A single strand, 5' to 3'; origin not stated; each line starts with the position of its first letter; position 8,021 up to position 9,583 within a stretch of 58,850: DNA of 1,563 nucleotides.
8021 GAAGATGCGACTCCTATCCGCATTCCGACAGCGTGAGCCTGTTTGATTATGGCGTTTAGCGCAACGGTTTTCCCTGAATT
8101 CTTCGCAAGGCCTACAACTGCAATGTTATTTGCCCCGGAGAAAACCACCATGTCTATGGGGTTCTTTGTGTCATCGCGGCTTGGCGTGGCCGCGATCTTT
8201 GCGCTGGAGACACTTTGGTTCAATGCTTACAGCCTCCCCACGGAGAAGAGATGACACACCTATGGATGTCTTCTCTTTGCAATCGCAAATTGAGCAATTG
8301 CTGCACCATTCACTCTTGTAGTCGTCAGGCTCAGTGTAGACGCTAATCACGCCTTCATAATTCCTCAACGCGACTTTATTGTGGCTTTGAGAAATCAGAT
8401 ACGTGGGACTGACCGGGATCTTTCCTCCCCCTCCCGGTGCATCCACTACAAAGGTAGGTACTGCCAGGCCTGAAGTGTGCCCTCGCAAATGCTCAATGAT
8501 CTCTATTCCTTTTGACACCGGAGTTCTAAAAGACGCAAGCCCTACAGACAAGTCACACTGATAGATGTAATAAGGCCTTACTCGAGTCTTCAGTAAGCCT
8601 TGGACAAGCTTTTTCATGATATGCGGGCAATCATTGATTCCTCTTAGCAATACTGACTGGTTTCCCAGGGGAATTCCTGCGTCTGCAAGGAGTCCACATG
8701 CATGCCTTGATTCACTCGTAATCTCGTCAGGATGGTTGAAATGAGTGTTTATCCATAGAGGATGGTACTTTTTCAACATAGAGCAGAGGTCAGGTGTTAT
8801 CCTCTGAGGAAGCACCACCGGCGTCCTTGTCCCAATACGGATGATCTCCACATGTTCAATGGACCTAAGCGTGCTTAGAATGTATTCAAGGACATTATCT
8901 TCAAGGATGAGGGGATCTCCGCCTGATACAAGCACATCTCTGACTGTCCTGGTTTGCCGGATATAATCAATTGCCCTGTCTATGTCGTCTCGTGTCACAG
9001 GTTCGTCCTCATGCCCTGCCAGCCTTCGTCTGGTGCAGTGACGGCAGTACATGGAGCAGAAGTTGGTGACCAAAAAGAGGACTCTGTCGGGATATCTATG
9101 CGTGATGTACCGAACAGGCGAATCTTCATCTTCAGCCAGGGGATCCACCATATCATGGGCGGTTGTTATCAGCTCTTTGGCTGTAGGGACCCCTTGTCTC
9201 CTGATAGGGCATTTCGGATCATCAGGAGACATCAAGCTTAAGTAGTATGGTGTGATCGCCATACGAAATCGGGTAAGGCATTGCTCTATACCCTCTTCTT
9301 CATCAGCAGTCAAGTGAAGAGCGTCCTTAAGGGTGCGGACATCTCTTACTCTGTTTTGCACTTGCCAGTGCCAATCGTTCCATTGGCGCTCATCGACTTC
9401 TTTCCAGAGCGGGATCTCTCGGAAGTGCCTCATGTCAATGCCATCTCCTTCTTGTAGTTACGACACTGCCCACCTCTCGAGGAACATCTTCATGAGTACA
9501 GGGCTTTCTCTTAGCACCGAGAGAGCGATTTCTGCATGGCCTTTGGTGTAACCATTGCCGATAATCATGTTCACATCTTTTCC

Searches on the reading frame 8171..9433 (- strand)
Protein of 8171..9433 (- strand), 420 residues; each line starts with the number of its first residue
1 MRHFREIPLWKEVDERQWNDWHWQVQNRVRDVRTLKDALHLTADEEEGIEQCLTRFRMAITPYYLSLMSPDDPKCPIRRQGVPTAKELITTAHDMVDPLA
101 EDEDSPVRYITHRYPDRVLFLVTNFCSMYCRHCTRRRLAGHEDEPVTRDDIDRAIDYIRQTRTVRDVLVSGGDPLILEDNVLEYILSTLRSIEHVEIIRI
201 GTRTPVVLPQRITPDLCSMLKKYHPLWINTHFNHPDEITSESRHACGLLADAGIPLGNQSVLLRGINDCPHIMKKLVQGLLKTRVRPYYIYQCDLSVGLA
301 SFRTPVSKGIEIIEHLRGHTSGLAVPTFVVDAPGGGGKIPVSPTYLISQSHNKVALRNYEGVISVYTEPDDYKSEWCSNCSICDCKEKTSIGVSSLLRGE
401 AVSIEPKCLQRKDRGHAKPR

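Call 61: search_protein_families(library=ncbifam, proteins=[window:8171-9433:-], max_evalue=0.00001)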
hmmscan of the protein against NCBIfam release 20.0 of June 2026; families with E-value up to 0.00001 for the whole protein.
window:8171-9433:- (420 aa): 6 families
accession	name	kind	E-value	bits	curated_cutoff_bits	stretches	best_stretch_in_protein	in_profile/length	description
TIGR03820.1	lys_2_3_AblA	equivalog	8.7e-190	630.8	525.4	1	14-414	3-416/417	lysine 2,3-aminomutase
TIGR04368.1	Glu_2_3_NH3_mut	equivalog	1.9e-150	500.9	650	1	13-366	50-402/404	glutamate 2,3-aminomutase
TIGR04468.1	arg_2_3_am_muta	equivalog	1.5e-124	415.6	600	1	17-361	1-346/351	arginine 2,3-aminomutase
TIGR00238.1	TIGR00238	subfamily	8.6e-114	379.9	199.2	1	6-334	2-331/331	KamA family radical SAM protein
TIGR03822.1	AblA_like_2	hypoth_equivalog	1.9e-95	319.6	396.25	1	30-345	2-319/321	lysine-2,3-aminomutase-like protein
TIGR03821.1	EFP_modif_epmB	equivalog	1.1e-69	234.9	369.3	1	21-340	1-320/321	EF-P beta-lysylation protein EpmB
